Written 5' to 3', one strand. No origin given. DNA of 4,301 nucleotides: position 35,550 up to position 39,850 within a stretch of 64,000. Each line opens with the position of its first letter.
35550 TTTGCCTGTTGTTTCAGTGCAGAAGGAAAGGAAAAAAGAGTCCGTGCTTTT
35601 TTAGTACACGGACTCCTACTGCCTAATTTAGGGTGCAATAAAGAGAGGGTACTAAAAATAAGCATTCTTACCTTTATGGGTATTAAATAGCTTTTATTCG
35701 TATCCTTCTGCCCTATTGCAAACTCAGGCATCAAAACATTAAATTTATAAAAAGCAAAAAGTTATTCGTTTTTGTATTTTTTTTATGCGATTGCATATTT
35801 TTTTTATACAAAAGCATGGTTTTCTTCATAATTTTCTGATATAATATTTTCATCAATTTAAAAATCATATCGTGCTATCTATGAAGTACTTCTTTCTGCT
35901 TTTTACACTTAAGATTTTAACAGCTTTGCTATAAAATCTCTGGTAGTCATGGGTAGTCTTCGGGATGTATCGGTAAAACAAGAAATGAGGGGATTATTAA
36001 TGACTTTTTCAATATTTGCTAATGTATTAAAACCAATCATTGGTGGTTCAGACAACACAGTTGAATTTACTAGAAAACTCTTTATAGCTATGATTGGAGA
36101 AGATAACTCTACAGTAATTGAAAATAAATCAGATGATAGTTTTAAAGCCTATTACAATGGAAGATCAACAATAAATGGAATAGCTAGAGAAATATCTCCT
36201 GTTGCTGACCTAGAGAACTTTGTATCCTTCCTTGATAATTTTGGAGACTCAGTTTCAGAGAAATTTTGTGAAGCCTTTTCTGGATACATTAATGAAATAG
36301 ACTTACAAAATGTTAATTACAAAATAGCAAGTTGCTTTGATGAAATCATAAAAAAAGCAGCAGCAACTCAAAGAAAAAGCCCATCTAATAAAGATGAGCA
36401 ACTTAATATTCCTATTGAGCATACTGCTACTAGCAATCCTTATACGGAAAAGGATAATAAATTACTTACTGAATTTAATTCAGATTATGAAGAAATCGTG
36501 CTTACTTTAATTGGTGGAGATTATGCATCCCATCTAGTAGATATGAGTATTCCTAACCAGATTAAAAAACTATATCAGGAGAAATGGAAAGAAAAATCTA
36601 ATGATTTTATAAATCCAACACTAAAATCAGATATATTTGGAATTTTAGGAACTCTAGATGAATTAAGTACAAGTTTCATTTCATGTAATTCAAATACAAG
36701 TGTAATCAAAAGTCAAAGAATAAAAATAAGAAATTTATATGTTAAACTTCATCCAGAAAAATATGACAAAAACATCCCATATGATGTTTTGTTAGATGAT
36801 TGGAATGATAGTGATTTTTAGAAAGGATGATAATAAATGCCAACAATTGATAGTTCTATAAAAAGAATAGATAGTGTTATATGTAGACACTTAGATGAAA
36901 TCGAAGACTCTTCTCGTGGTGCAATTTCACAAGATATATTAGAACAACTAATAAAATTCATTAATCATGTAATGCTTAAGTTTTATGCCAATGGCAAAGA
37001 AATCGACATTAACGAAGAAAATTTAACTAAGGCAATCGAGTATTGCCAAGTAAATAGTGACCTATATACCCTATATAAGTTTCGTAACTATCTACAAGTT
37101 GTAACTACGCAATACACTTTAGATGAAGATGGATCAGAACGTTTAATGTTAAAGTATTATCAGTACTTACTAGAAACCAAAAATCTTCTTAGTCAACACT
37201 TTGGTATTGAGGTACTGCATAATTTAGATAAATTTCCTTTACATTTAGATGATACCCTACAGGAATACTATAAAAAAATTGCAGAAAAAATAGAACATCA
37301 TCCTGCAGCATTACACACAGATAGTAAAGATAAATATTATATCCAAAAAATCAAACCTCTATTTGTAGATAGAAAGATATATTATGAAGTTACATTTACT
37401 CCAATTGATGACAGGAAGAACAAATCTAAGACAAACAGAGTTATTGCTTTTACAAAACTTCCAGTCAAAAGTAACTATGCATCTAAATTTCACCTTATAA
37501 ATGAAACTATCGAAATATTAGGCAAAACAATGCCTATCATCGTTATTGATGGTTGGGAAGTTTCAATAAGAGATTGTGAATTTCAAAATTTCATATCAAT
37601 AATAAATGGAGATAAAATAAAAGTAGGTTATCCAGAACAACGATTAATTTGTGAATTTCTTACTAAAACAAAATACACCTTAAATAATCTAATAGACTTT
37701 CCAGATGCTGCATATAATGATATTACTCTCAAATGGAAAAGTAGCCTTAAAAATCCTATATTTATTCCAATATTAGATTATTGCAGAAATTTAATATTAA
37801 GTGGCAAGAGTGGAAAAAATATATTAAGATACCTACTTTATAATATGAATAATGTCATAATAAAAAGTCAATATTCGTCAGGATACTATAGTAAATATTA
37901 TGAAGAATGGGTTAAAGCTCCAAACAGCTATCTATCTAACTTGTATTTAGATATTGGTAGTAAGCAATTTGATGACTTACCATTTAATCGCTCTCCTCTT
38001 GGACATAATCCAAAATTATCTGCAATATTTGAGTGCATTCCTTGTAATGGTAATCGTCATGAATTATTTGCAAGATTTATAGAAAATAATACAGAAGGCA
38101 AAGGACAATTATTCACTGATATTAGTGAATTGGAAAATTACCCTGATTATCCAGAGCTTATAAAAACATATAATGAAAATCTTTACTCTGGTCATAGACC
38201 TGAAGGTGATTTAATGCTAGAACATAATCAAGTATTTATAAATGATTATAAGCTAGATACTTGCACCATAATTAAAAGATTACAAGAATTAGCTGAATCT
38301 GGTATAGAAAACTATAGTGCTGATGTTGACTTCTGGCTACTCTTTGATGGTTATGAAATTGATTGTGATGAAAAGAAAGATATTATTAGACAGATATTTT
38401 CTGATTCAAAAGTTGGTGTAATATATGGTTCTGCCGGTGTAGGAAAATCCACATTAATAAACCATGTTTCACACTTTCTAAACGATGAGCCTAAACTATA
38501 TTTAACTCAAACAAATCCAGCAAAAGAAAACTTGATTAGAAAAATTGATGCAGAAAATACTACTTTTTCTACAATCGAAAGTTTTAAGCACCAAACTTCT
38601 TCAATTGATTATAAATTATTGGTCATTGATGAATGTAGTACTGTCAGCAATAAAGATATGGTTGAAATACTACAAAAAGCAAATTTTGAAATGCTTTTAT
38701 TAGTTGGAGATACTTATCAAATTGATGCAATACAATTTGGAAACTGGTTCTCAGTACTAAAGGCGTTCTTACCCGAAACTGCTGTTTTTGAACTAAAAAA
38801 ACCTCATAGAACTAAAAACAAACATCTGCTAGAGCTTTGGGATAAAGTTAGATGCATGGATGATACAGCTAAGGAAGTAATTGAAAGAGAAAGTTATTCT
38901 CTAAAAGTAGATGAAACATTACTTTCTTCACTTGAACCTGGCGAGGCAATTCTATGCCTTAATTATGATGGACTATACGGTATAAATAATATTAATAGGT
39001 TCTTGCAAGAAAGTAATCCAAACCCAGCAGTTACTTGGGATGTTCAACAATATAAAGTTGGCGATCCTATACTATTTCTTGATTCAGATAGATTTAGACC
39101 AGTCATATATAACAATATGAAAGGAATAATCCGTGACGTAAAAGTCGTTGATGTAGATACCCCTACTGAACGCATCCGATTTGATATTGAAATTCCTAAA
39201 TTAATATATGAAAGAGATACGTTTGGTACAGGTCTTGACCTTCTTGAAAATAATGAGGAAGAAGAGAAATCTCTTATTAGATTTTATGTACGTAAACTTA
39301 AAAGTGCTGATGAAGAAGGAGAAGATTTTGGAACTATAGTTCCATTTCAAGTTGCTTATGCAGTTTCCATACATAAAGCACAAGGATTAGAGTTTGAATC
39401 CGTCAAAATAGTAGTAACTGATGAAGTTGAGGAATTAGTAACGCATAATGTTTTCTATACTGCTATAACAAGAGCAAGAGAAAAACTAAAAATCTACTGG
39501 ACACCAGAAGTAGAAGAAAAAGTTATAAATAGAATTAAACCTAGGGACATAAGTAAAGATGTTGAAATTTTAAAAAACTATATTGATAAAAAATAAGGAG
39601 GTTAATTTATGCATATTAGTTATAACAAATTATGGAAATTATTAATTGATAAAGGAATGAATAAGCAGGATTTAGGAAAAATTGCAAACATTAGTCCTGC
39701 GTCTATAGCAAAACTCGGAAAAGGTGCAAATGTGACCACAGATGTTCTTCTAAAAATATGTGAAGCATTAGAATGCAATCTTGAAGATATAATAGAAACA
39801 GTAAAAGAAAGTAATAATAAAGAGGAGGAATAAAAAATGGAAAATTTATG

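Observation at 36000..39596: Prophage-borne two-gene cassette: unrecognisable 273-aa protein + 919-aa uncharacterised-domain/RecD-like helicase fusion (candidate novel defence system)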

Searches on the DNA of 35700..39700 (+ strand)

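Call 9: search_dna_similar(query=window:35700-39700:+, collection=phages, mode=near, max_rows=15)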
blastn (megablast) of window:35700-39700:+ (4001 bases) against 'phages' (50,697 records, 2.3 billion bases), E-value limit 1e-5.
Records with a match: 1; places in all: 1; records where one place covers at least 80% of the query: 0.
Best place of each record, by identity: 60-80% 1.
By first word of the organism name: Terrisporobacter 1.
By host as written in the record: Terrisporobacter petrolearius DSL 1.
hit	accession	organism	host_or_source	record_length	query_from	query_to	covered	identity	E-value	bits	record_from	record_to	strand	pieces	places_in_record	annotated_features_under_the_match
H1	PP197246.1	Terrisporobacter phage TPDSL_ph1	Terrisporobacter petrolearius DSL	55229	1017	3885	72%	75.8%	0e+0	1406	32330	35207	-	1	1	Dda-like helicase | hypothetical protein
